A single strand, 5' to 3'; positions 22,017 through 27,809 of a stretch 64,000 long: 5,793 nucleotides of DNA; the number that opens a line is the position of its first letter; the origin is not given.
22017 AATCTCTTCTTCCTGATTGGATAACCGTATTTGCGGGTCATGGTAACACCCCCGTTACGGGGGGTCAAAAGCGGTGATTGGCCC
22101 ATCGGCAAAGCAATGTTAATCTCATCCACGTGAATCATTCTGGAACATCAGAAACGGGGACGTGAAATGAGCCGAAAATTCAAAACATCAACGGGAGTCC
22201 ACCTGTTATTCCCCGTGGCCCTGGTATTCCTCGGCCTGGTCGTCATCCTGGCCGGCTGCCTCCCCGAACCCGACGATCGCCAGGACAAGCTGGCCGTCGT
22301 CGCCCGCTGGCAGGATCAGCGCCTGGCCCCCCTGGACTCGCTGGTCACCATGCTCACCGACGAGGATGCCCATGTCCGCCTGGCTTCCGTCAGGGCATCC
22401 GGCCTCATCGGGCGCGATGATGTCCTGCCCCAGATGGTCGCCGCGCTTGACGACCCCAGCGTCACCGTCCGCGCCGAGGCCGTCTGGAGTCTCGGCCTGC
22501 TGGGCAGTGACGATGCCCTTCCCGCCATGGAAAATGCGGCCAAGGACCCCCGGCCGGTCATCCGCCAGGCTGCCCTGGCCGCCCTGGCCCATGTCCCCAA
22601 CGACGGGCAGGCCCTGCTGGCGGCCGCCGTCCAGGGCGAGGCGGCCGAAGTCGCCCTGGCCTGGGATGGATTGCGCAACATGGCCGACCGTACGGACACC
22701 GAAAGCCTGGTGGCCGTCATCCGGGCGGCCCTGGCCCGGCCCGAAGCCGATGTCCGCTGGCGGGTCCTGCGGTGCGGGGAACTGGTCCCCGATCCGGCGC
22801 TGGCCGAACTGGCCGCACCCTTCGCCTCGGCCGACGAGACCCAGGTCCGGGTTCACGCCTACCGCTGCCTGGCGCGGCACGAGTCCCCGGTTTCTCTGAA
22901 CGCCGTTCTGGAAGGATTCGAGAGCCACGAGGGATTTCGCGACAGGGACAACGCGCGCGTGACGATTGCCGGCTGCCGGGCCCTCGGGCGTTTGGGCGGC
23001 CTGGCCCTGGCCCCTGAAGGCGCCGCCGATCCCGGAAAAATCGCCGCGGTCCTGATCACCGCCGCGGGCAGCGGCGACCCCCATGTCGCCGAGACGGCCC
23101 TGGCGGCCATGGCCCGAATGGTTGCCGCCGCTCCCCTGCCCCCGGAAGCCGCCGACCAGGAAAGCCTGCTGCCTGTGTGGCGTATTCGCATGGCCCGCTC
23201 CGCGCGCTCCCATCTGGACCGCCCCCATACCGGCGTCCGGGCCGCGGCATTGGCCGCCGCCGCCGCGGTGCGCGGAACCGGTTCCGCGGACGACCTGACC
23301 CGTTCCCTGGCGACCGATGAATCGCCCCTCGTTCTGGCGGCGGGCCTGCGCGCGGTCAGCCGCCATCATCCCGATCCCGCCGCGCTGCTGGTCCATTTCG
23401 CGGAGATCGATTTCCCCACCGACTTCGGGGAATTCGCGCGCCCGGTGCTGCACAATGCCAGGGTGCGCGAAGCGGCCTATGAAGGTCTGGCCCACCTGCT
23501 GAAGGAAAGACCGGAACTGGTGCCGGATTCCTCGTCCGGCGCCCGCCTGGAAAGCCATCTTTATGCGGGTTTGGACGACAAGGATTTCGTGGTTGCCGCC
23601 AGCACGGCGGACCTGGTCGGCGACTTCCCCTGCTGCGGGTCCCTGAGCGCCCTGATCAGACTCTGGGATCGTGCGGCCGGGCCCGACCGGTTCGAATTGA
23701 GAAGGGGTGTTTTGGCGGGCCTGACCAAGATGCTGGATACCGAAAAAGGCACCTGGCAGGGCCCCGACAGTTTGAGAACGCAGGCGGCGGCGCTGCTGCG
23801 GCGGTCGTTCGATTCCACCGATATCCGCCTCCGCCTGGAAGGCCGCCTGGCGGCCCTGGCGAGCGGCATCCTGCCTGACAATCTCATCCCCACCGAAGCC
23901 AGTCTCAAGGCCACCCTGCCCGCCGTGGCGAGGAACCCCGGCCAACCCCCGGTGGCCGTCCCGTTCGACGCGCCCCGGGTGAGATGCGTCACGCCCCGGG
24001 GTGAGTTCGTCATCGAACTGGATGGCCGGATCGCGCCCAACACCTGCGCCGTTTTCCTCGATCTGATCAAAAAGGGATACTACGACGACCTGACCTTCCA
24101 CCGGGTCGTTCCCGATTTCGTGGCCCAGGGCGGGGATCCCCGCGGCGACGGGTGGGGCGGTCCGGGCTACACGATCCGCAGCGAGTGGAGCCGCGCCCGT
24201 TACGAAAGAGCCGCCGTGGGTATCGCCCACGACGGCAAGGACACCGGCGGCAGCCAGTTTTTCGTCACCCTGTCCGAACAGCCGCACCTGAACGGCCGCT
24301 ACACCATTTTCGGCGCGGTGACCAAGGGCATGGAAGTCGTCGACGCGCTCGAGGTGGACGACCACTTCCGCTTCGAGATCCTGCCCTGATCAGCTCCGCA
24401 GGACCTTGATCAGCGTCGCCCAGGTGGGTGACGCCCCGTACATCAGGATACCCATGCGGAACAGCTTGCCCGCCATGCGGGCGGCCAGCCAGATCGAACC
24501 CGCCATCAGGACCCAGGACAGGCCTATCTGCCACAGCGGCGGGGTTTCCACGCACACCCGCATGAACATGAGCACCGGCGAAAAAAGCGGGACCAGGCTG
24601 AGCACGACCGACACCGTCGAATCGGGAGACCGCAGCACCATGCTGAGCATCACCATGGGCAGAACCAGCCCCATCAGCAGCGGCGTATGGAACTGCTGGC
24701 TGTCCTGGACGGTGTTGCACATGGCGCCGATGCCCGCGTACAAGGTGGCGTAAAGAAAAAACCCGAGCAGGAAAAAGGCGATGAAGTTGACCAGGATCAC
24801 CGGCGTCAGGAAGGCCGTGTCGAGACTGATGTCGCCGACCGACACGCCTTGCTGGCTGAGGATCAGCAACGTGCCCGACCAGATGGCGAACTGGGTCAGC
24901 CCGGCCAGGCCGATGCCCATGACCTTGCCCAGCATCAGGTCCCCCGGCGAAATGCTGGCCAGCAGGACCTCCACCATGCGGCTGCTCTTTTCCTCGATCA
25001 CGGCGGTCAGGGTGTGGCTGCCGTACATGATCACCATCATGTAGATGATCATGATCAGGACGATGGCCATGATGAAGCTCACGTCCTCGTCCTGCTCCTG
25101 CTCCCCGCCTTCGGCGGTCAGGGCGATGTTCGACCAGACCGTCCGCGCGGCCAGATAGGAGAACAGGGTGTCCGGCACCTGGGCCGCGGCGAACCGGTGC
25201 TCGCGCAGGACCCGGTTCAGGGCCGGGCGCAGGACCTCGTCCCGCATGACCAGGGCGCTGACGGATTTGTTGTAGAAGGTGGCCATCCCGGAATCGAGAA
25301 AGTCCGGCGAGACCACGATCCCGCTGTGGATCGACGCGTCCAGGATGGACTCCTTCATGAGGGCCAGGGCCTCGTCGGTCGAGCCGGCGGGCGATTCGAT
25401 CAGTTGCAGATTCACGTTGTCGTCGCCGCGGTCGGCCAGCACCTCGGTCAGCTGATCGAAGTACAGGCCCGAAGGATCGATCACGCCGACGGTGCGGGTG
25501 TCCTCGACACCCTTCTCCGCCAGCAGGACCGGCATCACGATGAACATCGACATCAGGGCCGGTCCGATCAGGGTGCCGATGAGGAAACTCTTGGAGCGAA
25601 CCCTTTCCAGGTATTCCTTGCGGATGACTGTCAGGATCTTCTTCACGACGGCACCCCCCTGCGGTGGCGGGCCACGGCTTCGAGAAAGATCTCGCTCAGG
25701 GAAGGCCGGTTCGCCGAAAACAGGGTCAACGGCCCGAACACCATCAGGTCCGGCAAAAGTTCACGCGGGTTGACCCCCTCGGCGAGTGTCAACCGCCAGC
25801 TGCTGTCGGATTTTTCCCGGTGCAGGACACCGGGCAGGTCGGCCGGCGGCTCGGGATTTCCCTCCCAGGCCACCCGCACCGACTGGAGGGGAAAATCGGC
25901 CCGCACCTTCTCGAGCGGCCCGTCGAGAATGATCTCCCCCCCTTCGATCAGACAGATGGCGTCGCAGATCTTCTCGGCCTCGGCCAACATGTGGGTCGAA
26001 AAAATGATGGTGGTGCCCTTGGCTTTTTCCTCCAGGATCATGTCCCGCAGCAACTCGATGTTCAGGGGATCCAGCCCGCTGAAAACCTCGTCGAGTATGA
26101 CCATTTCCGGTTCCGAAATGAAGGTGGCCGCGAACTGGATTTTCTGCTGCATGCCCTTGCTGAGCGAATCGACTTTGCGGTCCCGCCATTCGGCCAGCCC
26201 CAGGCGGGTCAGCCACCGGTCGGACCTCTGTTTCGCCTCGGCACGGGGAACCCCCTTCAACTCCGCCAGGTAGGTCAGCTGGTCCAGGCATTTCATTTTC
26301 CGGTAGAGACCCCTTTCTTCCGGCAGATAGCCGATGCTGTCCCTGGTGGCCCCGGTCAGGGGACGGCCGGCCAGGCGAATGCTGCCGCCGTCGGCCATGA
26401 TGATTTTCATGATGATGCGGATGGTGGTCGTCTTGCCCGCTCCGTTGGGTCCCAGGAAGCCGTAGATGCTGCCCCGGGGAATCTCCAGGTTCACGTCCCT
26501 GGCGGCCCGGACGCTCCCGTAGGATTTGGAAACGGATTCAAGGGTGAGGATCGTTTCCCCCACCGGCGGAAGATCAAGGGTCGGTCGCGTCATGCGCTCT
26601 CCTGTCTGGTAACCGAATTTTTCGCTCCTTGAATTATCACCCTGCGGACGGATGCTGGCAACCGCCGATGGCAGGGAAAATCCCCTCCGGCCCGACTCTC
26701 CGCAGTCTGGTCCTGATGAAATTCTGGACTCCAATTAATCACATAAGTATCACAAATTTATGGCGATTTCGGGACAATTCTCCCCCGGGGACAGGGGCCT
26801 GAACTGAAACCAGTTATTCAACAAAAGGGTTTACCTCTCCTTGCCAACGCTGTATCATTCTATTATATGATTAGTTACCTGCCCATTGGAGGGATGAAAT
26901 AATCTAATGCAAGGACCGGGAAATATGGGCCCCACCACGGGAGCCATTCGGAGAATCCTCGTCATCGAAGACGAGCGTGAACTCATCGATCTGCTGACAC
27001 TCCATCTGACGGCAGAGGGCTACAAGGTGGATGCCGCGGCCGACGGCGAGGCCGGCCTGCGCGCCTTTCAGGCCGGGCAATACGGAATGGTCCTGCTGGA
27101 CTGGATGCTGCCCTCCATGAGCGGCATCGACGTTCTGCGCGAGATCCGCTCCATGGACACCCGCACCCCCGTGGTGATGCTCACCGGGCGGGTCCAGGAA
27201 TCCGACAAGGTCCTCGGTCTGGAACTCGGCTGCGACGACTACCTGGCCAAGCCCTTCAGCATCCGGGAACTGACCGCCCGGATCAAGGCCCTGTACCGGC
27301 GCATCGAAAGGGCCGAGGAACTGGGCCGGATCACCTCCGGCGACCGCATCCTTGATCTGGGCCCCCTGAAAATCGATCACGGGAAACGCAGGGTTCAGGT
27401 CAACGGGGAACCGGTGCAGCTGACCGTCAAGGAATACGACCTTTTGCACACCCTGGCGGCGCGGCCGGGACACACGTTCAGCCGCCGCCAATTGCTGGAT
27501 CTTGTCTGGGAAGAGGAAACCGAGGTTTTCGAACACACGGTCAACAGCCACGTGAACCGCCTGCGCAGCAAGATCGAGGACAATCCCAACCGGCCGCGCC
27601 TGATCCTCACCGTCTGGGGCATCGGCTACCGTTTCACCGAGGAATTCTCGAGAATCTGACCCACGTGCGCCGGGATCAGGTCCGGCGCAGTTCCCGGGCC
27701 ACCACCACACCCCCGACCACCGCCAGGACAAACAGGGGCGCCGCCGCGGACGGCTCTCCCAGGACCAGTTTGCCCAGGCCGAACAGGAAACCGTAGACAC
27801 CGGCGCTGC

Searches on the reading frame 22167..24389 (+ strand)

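Call 7: search_protein_families(library=pfam, proteins=[window:22167-24389:+], max_evalue=0.001)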
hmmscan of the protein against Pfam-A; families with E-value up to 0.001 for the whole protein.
window:22167-24389:+ (740 aa): 3 families
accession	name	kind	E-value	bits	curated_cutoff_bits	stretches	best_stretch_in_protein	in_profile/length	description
PF00160.26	Pro_isomerase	-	6.5e-36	124.4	21.7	1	608-729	5-138/159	Cyclophilin type peptidyl-prolyl cis-trans isomerase/CLD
PF13646.12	HEAT_2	-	1.7e-23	83.1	27.7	1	57-141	2-88/88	HEAT repeats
PF02985.28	HEAT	-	9e-12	44.5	23.5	0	86-113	1-28/31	HEAT repeat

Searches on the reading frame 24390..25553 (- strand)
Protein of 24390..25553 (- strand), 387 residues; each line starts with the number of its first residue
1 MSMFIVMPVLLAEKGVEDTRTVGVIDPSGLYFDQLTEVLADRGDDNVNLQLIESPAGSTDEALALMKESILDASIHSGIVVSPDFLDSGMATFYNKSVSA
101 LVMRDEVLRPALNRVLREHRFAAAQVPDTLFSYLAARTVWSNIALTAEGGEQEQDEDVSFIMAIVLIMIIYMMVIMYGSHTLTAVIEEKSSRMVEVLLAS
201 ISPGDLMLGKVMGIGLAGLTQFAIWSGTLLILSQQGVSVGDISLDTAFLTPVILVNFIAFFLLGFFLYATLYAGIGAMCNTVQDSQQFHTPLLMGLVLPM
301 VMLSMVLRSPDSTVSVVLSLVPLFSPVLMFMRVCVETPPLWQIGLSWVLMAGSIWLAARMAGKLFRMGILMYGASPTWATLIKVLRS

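Call 7: search_protein_families(library=pfam, proteins=[window:24390-25553:-], max_evalue=0.001)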
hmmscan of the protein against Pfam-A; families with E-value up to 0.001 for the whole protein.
window:24390-25553:- (387 aa): 1 family
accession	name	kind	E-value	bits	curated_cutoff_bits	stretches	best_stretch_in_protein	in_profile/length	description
PF12698.13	ABC2_membrane_3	-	1.7e-38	133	31.6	1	14-356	24-340/347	ABC-2 family transporter protein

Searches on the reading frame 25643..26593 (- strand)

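Call 7: search_protein_families(library=pfam, proteins=[window:25643-26593:-], max_evalue=0.001)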
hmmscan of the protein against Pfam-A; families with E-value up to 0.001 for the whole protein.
window:25643-26593:- (316 aa): 3 families
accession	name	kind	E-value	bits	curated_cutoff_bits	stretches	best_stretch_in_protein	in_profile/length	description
PF00005.33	ABC_tran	-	4.4e-29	102.3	25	1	32-171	2-136/137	ABC transporter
PF13304.12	AAA_21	-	4.8e-15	56.8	27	1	142-201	236-298/304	AAA domain, putative AbiEii toxin, Type IV TA system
PF13732.12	DrrA1-3_C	-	2.6e-11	44.5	27.4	1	225-307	1-81/81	ATP-binding protein DrrA1-3-like, C-terminal domain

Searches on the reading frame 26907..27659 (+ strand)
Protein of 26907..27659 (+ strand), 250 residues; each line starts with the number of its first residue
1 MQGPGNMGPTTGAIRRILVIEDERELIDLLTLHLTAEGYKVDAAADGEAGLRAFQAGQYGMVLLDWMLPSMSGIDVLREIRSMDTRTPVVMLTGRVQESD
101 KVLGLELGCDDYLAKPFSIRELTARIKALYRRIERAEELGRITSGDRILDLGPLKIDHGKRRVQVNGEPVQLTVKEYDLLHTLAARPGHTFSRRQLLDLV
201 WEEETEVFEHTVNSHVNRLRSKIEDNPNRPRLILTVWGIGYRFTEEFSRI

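Call 7: search_protein_families(library=pfam, proteins=[window:26907-27659:+], max_evalue=0.001)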
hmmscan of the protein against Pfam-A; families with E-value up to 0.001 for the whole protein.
window:26907-27659:+ (250 aa): 2 families
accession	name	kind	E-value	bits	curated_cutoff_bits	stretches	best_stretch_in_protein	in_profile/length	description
PF00072.30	Response_reg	-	1.9e-28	99.3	30.2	1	17-127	1-111/111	Response regulator receiver domain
PF00486.34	Trans_reg_C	-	1.5e-27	95.9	26.2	1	167-243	1-77/77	Transcriptional regulatory protein, C terminal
